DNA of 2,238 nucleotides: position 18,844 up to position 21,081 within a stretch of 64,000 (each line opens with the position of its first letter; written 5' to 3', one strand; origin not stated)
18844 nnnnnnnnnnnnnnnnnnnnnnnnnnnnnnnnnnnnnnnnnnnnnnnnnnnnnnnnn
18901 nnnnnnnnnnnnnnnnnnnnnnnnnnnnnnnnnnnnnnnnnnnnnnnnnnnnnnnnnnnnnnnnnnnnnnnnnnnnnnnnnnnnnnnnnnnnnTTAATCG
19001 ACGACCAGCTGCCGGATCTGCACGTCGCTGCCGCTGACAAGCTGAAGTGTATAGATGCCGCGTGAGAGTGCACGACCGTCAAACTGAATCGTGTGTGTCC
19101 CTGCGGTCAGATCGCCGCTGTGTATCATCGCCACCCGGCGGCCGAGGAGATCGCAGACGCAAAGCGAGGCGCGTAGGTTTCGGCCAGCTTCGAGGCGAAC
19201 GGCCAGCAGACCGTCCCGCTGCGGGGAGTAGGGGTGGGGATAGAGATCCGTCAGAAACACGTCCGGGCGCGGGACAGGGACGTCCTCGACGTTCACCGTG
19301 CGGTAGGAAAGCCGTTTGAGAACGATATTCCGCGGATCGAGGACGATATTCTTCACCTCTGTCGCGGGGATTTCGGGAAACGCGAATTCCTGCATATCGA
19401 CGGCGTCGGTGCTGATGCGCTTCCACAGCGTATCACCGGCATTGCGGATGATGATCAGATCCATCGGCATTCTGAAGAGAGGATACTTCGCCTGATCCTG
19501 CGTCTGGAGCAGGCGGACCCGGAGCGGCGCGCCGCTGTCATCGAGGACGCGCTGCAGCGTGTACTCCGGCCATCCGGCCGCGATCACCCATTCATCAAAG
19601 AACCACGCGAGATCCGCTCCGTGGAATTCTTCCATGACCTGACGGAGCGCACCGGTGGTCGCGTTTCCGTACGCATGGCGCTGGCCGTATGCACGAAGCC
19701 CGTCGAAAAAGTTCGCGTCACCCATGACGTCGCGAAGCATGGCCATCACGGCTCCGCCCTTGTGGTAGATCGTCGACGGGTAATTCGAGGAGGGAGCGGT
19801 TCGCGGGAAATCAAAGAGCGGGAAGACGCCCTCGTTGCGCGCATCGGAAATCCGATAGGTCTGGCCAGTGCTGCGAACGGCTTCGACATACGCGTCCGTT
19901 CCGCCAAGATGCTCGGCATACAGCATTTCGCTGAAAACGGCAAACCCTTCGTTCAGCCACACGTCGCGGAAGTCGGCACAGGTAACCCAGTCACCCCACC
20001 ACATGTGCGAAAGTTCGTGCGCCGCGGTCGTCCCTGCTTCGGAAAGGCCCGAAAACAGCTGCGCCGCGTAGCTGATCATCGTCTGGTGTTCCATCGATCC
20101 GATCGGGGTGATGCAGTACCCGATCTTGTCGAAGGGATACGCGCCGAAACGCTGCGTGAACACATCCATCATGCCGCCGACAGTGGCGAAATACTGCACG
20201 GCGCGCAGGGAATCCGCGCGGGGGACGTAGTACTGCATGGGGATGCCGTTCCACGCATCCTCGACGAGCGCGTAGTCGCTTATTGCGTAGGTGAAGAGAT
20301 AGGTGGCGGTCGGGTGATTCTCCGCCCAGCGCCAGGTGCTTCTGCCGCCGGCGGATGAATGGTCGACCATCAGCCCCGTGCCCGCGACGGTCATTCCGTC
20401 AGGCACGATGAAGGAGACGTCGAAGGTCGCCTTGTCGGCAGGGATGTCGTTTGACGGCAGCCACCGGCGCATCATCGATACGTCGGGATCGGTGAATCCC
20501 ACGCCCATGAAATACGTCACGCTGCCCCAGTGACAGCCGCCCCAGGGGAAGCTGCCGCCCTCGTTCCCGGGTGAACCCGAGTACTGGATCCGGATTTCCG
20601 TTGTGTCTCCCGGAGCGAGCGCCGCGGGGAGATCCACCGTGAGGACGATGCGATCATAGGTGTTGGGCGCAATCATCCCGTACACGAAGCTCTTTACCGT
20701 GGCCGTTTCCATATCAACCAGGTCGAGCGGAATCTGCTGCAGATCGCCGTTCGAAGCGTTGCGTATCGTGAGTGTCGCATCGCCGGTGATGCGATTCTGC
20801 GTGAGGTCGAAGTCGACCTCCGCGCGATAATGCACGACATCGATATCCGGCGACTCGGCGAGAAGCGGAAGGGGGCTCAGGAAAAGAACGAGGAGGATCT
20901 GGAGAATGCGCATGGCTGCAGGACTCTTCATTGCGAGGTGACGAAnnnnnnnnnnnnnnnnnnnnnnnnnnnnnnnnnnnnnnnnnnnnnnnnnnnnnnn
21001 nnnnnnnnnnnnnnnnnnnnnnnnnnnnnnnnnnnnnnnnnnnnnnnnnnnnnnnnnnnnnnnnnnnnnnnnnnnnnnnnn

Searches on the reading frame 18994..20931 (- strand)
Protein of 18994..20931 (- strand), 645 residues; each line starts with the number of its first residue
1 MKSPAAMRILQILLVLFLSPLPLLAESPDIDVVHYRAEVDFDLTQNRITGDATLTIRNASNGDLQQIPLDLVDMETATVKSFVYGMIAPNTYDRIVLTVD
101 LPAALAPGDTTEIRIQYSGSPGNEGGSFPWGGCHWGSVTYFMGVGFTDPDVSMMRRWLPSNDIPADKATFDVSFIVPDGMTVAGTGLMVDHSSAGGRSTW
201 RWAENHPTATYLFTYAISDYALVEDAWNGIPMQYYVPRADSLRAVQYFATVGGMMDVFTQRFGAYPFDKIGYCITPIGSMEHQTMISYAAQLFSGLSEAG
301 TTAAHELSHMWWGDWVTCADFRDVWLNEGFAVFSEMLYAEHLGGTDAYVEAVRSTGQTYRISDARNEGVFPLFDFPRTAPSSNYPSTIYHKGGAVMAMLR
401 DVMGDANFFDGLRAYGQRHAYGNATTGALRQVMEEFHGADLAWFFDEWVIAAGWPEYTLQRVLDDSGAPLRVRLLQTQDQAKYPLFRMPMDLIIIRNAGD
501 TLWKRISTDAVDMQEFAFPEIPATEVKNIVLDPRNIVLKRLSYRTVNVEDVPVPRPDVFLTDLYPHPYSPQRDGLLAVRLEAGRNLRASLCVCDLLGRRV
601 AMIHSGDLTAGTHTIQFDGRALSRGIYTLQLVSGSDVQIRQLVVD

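Call 21: find_related_loci(query=window:18994-20931:-, collection=genome_contigs, flank=10000)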
Query window:18994-20931:- (645 aa) in genome_contigs; peptide patterns used: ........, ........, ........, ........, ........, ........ (x = any residue, [..] = any of these).
67 stretches matched a pattern; 46 encode a relative of the query (tblastn E <= 1e-3); 45 distinct loci.
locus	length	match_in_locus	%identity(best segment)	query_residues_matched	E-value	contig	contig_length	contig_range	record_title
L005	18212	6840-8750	77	7-645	0e+0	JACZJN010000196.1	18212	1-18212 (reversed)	MAG: Bacteroidetes bacterium isolate MAG20 bacteria_1_contig_1375989, whole genome shotgun sequence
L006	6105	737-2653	71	5-645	0e+0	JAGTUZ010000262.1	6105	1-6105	MAG: Bacteroidetes bacterium isolate SH-MAG111 SH-MAG111_contig_000262, whole genome shotgun sequence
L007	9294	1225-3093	67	22-645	0e+0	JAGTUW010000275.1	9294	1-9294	MAG: Bacteroidetes bacterium isolate SH-MAG12 SH-MAG12_contig_000275, whole genome shotgun sequence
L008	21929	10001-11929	73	2-645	0e+0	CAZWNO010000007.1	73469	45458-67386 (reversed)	MAG TPA_asm: uncultured Chromatiales bacterium isolate SRP192927_co6_91 genome assembly, contig: NODE_378_length_73469_c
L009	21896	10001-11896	61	7-637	0e+0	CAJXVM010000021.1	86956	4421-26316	MAG TPA_asm: uncultured Ignavibacteria bacterium isolate SRR6201696_bin.5_MetaBAT_v2.12.1_MAG genome assembly, contig: N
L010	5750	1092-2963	57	5-635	0e+0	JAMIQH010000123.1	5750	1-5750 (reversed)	MAG: Bacteroidota bacterium isolate RA_AS_metabat.63 k201_881132, whole genome shotgun sequence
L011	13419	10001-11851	56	9-631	0e+0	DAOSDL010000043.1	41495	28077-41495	MAG TPA_asm: Bacteroidota bacterium isolate AMR_MDS_1832 NODE_530_length_41495_cov_10.136511, whole genome shotgun seque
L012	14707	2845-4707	55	18-644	0e+0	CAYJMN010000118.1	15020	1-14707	MAG TPA_asm: uncultured Chromatiales bacterium isolate ERP124720_co1_202 genome assembly, contig: NODE_4867_length_15020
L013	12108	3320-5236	72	6-645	0e+0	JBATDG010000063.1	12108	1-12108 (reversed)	MAG: Bacteroidota bacterium isolate MFD10475_ilm_asm_bin42 k127_211438, whole genome shotgun sequence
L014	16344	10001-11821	48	13-633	0e+0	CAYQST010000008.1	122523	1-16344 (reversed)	MAG TPA_asm: uncultured Chromatiales bacterium isolate SRP220891_co1_495 genome assembly, contig: NODE_201_length_122523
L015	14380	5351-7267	72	5-645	0e+0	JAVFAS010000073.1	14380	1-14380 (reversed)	MAG: Bacteroidota bacterium isolate BF4_97 NODE_13174_length_14380_cov_7.912019_Biofilm4, whole genome shotgun sequence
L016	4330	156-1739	38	8-541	1e-94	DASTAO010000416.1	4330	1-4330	MAG TPA_asm: Candidatus Kapaibacterium sp. isolate SMAG_U739 k141_847794, whole genome shotgun sequence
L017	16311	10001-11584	34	105-644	5e-93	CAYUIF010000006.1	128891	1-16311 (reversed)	MAG TPA_asm: uncultured Alphaproteobacteria bacterium isolate SRP278314_co1_92 genome assembly, contig: NODE_139_length_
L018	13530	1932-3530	35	7-540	3e-88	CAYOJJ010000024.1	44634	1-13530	MAG TPA_asm: uncultured Alphaproteobacteria bacterium isolate SRP262948_co1_66 genome assembly, contig: NODE_774_length_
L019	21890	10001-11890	34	7-629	3e-87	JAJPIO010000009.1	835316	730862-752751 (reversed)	MAG: Bacteroidetes bacterium isolate Centralia_MAG_334 k107_4356729, whole genome shotgun sequence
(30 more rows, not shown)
